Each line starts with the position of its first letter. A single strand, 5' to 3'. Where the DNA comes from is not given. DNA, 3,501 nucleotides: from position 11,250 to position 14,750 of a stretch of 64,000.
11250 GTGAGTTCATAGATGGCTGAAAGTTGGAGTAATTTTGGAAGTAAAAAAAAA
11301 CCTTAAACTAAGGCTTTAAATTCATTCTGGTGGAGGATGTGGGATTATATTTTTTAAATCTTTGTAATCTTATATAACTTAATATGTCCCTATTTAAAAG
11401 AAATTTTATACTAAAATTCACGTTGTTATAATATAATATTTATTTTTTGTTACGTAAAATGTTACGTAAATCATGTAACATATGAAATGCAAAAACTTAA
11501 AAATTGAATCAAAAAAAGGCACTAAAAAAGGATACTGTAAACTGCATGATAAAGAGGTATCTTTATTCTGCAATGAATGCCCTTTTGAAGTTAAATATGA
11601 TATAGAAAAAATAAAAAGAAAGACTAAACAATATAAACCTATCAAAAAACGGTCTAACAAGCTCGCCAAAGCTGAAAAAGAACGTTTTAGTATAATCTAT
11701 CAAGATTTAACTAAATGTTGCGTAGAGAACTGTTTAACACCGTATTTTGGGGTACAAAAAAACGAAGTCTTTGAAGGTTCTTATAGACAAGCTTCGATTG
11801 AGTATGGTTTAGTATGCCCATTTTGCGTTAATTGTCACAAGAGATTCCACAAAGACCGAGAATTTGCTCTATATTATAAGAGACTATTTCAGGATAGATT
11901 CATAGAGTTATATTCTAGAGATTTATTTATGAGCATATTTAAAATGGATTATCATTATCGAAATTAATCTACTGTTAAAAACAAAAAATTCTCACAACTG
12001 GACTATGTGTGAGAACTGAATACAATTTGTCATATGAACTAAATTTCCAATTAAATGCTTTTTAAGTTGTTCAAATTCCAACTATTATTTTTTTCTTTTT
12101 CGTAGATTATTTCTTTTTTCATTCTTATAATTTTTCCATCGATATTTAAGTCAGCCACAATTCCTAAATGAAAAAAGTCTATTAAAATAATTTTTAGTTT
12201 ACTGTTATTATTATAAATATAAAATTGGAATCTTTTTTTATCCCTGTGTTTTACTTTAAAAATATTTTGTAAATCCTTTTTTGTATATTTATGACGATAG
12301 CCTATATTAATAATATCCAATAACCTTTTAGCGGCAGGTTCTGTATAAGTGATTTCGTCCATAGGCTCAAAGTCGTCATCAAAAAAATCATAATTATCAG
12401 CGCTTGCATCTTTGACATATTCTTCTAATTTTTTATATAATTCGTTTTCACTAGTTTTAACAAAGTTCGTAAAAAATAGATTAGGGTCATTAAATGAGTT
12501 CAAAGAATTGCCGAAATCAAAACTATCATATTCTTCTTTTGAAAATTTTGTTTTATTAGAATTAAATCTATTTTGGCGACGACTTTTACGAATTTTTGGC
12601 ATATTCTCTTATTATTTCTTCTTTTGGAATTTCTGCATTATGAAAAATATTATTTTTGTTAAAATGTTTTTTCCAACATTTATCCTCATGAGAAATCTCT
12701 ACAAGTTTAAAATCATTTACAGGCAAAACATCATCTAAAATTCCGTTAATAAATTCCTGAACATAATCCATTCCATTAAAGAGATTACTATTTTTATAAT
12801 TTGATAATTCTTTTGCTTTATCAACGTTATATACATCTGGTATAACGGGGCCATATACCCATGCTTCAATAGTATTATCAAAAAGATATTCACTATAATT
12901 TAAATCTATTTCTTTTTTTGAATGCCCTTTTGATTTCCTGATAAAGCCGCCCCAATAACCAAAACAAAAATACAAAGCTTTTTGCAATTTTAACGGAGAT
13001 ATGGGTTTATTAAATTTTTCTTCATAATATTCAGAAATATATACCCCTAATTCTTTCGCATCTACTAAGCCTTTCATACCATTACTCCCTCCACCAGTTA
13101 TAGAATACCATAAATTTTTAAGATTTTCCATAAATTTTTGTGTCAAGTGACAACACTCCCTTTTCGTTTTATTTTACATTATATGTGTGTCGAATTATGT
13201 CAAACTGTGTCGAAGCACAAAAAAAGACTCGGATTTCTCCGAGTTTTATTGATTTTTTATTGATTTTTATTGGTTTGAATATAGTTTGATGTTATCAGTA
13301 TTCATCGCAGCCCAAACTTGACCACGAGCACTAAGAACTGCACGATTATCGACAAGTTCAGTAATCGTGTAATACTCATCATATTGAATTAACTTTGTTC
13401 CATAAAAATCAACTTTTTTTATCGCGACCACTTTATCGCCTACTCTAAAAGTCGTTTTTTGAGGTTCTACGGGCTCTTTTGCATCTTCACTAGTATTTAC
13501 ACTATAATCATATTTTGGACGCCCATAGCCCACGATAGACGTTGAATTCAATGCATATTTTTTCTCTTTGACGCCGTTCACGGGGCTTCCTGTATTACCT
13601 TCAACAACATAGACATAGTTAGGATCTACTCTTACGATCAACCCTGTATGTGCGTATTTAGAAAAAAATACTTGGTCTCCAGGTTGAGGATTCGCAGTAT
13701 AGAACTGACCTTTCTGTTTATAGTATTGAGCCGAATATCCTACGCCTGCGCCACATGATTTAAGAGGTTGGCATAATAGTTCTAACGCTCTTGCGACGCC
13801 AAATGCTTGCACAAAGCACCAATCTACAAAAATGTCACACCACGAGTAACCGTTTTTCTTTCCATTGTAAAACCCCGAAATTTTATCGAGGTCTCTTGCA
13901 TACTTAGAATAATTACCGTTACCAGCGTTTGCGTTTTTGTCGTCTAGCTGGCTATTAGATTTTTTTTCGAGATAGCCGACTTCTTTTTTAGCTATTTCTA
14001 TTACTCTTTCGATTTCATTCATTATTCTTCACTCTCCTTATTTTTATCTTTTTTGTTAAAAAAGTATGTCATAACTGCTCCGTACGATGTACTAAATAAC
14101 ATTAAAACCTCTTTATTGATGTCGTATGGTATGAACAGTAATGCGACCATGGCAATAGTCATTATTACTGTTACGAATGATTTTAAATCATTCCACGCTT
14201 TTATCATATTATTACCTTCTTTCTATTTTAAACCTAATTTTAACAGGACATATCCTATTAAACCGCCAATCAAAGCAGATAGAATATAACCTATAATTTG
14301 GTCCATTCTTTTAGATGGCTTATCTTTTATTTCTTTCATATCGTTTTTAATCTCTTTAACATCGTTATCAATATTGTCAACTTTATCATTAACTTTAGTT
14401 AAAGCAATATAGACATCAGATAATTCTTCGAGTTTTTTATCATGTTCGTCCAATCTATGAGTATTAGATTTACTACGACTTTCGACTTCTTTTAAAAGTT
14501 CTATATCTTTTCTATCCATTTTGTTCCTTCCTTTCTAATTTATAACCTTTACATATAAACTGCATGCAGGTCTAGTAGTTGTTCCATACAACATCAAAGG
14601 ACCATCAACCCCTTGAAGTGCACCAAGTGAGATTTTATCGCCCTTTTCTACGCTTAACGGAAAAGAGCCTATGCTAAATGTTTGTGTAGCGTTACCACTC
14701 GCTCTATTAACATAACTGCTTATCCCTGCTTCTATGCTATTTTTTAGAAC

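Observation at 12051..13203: Self-contained module at the prophage end: Panacea-domain (PanA-like) protein plus an overlapping unknown 183-aa partner; candidate novel toxin-antitoxin or abortive-infection system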

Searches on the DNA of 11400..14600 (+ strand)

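Call 7: search_dna_similar(query=window:11400-14600:+, collection=phages, mode=distant)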
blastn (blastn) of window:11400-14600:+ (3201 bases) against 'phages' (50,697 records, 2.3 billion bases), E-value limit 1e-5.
Records with a match: 6; places in all: 6; records where one place covers at least 80% of the query: 0.
Best place of each record, by identity: 80-90% 5; 60-80% 1.
By first word of the organism name: Clostridium 3; Bacteriophage 1; Peptoclostridium 1; Clostridioides 1.
By host as written in the record: Clostridium difficile 2; Clostridioides difficile 2; - 1; Peptoclostridium difficile strain DSM1296 1.
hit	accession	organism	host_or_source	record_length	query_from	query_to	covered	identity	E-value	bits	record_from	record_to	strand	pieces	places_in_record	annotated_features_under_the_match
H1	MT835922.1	Bacteriophage sp.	human fecal samples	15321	2418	2580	5%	69.9%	6e-10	73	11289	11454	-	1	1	record has no annotation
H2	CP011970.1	Peptoclostridium phage phiCDIF1296T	Peptoclostridium difficile strain ...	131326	3088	3160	2%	80.3%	4e-6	61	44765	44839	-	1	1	hypothetical protein (x2)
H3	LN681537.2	Clostridium phage phiCD211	Clostridium difficile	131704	3088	3160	2%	80.3%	4e-6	61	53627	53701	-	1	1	hypothetical protein (x2)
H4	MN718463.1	Clostridium phage phiCDKH01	Clostridioides difficile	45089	3088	3160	2%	80.3%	4e-6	61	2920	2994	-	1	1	hypothetical protein (x2)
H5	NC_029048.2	Clostridium phage phiCD211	Clostridium difficile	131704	3088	3160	2%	80.3%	4e-6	61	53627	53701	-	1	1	hypothetical protein | tail fiber protein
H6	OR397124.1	Clostridioides phage AR1086-1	Clostridioides difficile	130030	3088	3160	2%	80.3%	4e-6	61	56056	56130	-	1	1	hypothetical protein (x2)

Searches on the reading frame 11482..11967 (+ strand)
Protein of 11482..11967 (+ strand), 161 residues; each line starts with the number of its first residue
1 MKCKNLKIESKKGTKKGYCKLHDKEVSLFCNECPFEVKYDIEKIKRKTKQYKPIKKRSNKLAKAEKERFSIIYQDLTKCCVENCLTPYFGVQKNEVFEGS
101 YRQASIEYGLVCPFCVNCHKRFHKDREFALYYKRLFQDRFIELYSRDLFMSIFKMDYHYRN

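Call 3: search_protein_families(library=pfam, proteins=[window:11482-11967:+], max_evalue=1)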
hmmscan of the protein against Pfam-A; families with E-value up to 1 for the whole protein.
window:11482-11967:+ (161 aa): 2 families
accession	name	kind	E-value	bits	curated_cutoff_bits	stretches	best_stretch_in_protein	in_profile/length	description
PF15913.10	Furin-like_2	-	0.015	16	28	1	78-125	33-81/102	Furin-like repeat, cysteine-rich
PF00643.29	zf-B_box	-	0.026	15.1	24.1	1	15-33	2-21/42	B-box zinc finger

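Call 4: search_protein_families(library=phrogs, proteins=[window:11482-11967:+], max_evalue=0.1)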
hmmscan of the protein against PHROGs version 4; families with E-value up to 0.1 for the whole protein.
window:11482-11967:+ (161 aa): 5 families
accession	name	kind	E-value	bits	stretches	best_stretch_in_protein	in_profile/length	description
phrog_7566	-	unknown function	9.1e-11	42.9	1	70-157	5-95/96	-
phrog_22514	-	DNA, RNA and nucleotide metabolism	0.012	16.8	1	41-149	17-135/187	HNH endonuclease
phrog_4293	-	unknown function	0.015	16.4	1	4-55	70-120/124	-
phrog_14328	-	unknown function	0.038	15.1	1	37-117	6-85/141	-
phrog_672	-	unknown function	0.07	13.7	0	100-125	9-31/58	-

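Call 5: search_protein_families(library=padloc, proteins=[window:11482-11967:+], max_evalue=1)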
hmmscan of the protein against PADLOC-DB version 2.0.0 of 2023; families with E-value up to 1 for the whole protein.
window:11482-11967:+ (161 aa): 0 families
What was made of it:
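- No PADLOC model matches, so a defence role has no direct support (call 5). There is no PADLOC hit (call 5).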

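Call 6: search_protein_families(library=ncbifam, proteins=[window:11482-11967:+], max_evalue=1)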
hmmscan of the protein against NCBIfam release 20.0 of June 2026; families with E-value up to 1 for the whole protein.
window:11482-11967:+ (161 aa): 0 families
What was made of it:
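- PanA is standalone, with no extra domain detected (calls 3, 6).
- Tried and rejected: Pfam, PHROGs, PADLOC and NCBIfam gave nothing (calls 3-6).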
